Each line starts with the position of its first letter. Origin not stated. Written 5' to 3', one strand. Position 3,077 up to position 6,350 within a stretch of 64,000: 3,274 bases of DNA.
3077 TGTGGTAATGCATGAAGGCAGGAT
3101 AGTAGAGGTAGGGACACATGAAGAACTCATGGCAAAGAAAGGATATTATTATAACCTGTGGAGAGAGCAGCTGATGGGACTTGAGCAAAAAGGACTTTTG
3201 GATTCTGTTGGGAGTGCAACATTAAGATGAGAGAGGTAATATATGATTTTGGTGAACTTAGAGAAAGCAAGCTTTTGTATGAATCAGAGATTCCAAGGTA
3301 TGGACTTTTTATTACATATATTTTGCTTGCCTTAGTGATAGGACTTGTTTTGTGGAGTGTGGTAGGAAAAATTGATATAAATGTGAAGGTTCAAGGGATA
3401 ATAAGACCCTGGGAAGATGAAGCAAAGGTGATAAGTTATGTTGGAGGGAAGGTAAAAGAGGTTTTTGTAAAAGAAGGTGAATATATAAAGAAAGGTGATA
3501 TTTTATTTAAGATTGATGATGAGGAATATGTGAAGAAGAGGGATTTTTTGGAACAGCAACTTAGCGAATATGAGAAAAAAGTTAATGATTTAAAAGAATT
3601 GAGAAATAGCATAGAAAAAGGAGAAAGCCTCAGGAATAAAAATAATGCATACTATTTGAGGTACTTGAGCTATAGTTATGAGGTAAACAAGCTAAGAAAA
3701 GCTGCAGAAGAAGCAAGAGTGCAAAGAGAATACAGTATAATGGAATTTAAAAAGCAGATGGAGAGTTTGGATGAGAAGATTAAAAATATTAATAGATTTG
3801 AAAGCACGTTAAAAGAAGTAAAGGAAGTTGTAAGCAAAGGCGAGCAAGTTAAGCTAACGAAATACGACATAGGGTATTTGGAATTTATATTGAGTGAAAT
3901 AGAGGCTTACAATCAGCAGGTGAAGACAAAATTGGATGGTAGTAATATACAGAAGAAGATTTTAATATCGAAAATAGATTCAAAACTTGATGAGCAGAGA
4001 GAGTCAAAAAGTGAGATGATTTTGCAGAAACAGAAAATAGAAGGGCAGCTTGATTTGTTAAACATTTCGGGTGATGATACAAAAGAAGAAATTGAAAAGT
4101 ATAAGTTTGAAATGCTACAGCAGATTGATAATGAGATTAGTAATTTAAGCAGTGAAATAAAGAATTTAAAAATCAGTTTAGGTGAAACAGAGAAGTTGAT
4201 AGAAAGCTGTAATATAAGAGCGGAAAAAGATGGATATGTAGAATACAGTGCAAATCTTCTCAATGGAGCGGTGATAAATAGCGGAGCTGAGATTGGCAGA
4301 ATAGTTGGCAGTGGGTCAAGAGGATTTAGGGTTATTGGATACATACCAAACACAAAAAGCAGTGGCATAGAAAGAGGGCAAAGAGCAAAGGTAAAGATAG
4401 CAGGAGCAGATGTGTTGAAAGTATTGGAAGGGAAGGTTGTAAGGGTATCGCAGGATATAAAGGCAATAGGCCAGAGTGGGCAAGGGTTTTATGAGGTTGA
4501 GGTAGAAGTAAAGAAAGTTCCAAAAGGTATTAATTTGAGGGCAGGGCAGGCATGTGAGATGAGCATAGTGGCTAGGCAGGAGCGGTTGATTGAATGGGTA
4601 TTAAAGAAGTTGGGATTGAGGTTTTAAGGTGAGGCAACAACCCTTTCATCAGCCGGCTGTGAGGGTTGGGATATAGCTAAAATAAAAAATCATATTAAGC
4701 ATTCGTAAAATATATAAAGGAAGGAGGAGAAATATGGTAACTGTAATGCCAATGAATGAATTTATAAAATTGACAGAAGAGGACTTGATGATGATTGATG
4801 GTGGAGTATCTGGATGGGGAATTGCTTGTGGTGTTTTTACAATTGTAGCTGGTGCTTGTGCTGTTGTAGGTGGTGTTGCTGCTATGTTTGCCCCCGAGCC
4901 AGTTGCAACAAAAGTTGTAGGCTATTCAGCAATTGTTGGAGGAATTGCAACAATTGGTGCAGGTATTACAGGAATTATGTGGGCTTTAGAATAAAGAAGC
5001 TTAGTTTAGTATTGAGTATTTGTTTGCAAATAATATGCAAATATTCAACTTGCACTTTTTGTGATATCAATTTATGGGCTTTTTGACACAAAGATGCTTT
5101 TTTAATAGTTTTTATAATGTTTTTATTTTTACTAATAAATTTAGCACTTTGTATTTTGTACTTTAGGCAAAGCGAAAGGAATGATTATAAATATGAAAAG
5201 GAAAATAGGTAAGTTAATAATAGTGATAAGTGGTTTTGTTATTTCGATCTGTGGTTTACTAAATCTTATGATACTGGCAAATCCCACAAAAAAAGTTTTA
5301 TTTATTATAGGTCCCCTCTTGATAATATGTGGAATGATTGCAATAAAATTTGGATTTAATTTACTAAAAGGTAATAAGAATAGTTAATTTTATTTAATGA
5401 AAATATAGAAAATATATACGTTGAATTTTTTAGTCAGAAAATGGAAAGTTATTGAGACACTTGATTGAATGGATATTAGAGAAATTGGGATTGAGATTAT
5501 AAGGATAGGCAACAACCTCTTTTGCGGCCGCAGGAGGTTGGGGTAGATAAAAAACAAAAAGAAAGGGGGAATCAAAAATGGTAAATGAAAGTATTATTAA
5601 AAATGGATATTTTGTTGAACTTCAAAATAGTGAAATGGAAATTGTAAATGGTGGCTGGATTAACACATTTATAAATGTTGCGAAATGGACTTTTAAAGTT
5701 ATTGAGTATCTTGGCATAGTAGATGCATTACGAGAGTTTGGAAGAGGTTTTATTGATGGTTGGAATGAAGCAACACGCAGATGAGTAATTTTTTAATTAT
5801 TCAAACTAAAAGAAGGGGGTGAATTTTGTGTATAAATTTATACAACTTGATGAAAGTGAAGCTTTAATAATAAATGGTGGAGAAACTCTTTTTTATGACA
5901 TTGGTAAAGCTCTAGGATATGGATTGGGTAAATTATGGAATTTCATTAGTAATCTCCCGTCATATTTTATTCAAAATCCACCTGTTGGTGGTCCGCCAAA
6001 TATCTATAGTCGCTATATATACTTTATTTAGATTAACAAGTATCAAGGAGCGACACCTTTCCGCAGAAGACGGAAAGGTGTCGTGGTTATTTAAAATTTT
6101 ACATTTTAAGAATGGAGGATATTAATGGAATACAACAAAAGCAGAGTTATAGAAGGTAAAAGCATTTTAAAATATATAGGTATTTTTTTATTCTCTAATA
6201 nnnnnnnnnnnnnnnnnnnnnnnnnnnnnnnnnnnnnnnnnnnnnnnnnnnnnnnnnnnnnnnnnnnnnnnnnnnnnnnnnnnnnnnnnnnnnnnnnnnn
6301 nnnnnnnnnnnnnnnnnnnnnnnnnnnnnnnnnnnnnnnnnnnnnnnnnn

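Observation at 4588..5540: Duplicated gene-junction module with GC-rich palindromic hairpins in front of precursor genes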

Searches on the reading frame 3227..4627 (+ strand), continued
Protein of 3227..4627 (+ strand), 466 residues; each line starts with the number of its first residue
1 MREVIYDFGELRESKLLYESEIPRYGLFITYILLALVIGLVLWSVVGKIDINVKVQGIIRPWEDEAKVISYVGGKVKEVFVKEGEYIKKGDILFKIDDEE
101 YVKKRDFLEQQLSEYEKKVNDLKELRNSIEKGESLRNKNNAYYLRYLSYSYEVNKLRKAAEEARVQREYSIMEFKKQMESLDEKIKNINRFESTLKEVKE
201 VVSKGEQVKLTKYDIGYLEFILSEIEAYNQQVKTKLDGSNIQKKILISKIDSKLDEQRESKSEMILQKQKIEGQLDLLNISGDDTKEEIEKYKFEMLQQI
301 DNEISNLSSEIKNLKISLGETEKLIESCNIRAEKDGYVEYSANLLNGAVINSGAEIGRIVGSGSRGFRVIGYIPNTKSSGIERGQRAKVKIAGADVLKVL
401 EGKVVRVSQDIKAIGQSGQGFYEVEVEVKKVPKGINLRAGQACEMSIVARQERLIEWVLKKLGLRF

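Call 37: find_encoding_contigs(protein=P0010, flank=8000, max_places=2)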
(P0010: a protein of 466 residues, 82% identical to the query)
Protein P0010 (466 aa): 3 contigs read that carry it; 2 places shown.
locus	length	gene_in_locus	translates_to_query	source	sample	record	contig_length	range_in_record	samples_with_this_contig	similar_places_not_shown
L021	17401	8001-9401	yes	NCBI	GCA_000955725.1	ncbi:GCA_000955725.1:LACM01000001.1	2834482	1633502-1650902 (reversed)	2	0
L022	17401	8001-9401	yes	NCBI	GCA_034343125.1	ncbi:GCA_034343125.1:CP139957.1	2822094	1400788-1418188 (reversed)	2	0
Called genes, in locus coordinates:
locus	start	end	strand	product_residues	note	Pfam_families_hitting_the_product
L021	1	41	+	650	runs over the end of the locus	PF00162:PGK, PF00121:TIM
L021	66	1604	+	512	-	PF01676:Metalloenzyme, PF06415:iPGM_N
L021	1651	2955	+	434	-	PF03952:Enolase_N, PF00113:Enolase_C, PF13378:MR_MLE_C (faint)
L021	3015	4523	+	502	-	PF02614:UxaC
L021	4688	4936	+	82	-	PF19891:DUF6364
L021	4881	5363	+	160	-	PF01850:PIN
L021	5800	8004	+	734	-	PF03412:Peptidase_C39, PF00664:ABC_membrane, PF00005:ABC_tran, PF02463:SMC_N (weak)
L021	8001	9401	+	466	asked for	PF25887:HB_LcnD, PF26002:Beta-barrel_AprE (weak)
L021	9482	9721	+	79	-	-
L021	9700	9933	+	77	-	-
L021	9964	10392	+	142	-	-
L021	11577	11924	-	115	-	PF00872:Transposase_mut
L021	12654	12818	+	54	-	PF02517:Rce1-like (weak)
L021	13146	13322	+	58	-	-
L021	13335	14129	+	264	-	PF01548:DEDD_Tnp_IS110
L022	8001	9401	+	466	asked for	PF25887:HB_LcnD, PF26002:Beta-barrel_AprE (weak)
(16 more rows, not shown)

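Call 38: find_encoding_contigs(protein=P0022, flank=8000, max_places=2)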
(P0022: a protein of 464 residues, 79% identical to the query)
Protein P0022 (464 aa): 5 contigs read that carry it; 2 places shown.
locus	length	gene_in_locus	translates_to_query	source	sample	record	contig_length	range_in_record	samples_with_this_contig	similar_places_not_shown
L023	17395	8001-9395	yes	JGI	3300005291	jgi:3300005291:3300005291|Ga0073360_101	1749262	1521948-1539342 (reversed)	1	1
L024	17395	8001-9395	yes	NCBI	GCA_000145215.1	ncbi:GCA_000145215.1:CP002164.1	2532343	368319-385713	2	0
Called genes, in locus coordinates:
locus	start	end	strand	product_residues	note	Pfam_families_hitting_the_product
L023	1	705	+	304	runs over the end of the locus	-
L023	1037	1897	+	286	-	-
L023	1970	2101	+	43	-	-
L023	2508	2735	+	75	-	-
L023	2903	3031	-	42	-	-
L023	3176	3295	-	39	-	PF00872:Transposase_mut (weak)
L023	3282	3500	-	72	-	-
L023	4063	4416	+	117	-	-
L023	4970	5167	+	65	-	-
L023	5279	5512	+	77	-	-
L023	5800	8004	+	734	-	PF03412:Peptidase_C39, PF00664:ABC_membrane, PF00005:ABC_tran, PF02463:SMC_N (weak)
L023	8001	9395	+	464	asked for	PF25917:BSH_RND (faint), PF25935:BSH_LcnD (faint), PF25984:BSH_YknX (weak), PF25887:HB_LcnD, PF26002:Beta-barrel_AprE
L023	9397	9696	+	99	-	-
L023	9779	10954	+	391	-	PF12679:ABC2_membrane_2 (faint), PF10920:DUF2705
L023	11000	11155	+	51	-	-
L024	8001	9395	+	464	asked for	PF25917:BSH_RND (faint), PF25935:BSH_LcnD (faint), PF25984:BSH_YknX (weak), PF25887:HB_LcnD, PF26002:Beta-barrel_AprE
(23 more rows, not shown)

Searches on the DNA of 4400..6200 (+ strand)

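Call 43: build_rna_model(alignment_id=A3, structure=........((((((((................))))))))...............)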
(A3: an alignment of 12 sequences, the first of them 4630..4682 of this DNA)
Model R1 built from alignment A3 (12 sequences, 55 columns); structure: as given.
model positions 54; base pairs 8; branch points 0; effective number of sequences 5.48; information 1.029 bits per position. Calibrated on 0.2 Mb of random sequence (short: E-values are rough).
structure used (alignment columns):
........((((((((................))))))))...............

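Call 44: search_with_rna_model(model_id=R1, sources=[window, L001, L002, L003, L006, L007, L009, L011, L013, L014, L017, L019, L021, L023], max_evalue=10)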
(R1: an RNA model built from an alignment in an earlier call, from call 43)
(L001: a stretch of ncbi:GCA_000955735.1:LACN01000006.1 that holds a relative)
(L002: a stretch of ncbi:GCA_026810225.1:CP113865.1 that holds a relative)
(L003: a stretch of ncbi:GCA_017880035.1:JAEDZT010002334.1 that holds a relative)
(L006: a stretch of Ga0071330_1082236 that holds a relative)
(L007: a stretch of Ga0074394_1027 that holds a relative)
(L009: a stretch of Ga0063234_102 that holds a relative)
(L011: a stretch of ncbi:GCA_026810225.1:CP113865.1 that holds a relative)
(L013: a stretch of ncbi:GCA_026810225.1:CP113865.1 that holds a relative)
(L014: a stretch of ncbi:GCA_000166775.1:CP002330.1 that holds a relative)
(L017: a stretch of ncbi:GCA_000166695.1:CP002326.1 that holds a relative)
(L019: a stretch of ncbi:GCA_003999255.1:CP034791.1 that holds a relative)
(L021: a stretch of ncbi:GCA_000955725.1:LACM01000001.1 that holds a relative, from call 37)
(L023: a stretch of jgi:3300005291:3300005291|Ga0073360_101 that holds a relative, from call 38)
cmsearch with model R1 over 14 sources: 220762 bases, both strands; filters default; matches with E-value up to 10: 26.
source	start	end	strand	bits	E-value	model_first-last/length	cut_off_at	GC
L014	5404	5457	+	77.3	3.4e-16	1-54/54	no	0.48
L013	5404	5456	+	75.9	7.5e-16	1-54/54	no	0.47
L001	6404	6457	+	74.1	2.1e-15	1-54/54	no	0.46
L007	3474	3526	+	72.7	4.4e-15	1-54/54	no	0.45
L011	5404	5456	+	72.6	4.7e-15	1-54/54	no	0.53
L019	9404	9456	+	71.1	1.1e-14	1-54/54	no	0.45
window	4630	4682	+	70.4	1.7e-14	1-54/54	no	0.49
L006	3860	3913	+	69.7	2.6e-14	1-54/54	no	0.44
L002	6404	6456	+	68.3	5.4e-14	1-54/54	no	0.45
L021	9404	9455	+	67.2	1.1e-13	1-54/54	no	0.48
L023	9398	9448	+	66.8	1.3e-13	1-54/54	no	0.51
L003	6404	6456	+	63.8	7.3e-13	1-54/54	no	0.51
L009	2326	2378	+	63.1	1.1e-12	1-54/54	no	0.47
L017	5404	5453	+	62.9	1.2e-12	1-54/54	no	0.48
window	5505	5554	+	59.7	7.2e-12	1-54/54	no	0.48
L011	6968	7018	+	52.1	5.5e-10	1-54/54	no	0.53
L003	2859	2891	+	16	0.44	1-54/54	no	0.3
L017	857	925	+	14.8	0.87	1-54/54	no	0.39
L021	9412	9442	-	12.4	3.4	9-40/54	no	0.61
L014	658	726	+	12.1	4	1-54/54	no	0.39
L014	5412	5443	-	12.1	4.1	9-40/54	no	0.59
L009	4391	4445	-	11.9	4.5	1-54/54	no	0.31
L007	3482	3513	-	11.6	5.5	9-40/54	no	0.59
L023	426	496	+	10.6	9.8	1-54/54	no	0.34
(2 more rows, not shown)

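Call 62: search_rna_families(source=window, start=4400, end=6200, threshold=evalue, max_evalue=1)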
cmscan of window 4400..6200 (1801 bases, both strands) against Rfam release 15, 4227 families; matches with E-value up to 1: 2.
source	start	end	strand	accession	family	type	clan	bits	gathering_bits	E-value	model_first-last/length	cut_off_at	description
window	6051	6109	-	RF01822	RsaJ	Gene; sRNA;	-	21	100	0.029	228-287/287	no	RNA Staph. aureus A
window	5896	6004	-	RF01295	SCARNA7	Gene; snRNA; snoRNA; scaRNA;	-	14.8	65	0.59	1-330/330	no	Small Cajal body-specific RNA 7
